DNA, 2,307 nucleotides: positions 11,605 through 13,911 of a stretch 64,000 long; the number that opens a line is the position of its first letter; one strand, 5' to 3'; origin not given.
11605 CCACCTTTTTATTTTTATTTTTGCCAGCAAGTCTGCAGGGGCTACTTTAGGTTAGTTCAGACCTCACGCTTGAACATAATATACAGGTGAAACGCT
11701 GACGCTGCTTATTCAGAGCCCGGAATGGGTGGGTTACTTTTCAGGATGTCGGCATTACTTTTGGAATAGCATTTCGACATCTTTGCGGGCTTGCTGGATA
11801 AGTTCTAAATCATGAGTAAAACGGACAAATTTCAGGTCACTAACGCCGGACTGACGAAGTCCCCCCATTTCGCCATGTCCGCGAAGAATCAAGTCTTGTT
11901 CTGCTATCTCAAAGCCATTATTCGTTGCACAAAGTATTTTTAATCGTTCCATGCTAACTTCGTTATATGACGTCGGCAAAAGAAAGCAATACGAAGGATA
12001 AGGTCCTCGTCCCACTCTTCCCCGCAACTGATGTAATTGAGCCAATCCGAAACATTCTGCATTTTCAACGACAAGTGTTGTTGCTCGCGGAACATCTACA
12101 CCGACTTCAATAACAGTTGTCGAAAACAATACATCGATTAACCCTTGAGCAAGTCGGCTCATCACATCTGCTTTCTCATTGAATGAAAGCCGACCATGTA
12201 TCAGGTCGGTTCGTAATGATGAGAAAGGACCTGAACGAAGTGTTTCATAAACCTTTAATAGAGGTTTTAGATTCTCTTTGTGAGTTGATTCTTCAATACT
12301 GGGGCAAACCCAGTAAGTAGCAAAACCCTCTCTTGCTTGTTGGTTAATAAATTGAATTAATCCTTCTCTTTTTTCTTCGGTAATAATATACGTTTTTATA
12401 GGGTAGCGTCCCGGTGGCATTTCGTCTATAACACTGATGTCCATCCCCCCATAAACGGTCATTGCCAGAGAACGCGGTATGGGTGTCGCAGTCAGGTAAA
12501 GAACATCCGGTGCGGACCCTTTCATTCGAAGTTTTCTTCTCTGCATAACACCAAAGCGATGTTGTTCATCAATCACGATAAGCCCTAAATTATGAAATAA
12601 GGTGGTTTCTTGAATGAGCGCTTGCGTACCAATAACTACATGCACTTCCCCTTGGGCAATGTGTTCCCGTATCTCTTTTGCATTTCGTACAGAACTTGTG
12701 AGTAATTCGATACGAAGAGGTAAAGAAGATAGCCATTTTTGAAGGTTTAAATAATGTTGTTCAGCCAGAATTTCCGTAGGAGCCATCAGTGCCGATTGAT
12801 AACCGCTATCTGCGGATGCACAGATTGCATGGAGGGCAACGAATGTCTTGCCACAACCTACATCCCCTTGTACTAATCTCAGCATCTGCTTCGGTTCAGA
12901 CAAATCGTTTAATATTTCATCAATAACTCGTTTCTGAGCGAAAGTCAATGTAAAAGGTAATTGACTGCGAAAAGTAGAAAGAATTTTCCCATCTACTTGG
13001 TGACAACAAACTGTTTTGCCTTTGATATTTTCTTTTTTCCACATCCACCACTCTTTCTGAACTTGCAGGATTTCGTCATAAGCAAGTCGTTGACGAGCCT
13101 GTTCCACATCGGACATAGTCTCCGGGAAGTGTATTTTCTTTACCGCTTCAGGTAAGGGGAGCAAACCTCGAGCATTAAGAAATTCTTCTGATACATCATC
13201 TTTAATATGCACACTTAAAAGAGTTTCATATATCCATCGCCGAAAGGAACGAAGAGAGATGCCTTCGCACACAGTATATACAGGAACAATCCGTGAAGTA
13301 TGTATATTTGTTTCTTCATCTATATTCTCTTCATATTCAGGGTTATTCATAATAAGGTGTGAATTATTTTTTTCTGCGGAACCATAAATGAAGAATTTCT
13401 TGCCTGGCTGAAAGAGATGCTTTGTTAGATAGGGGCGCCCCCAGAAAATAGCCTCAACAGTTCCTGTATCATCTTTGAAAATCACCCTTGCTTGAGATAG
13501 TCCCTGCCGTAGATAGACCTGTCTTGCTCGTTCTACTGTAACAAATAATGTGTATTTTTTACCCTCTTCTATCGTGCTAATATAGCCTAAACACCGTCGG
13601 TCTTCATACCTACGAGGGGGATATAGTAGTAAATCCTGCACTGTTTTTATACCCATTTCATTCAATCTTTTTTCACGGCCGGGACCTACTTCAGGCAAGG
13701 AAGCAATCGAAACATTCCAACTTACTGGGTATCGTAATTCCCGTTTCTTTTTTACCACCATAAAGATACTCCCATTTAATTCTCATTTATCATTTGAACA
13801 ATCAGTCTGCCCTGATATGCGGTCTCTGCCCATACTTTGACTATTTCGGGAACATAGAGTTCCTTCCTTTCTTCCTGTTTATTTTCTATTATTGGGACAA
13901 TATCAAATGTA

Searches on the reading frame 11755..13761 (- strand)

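Call 9: search_protein_families(library=pfam, proteins=[window:11755-13761:-], max_evalue=0.00001)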
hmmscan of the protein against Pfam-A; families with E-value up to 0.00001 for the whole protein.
window:11755-13761:- (668 aa): 5 families
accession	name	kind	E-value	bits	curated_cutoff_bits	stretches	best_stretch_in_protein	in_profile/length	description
PF00270.35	DEAD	-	1.5e-24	87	26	1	275-432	3-164/167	DEAD/DEAH box helicase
PF17191.10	RecG_wedge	-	1.1e-21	77.5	23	1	24-182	7-160/162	RecG wedge domain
PF00271.37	Helicase_C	-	5.7e-14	52.7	23.5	1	465-585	3-108/110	Helicase conserved C-terminal domain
PF04851.21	ResIII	-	6.9e-13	49.3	22.5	1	272-427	4-162/164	Type III restriction enzyme, res subunit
PF19833.4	RecG_dom3_C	-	7.5e-10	39.2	26.8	1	613-665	1-54/87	ATP-dependent DNA helicase RecG, domain 3, C-terminal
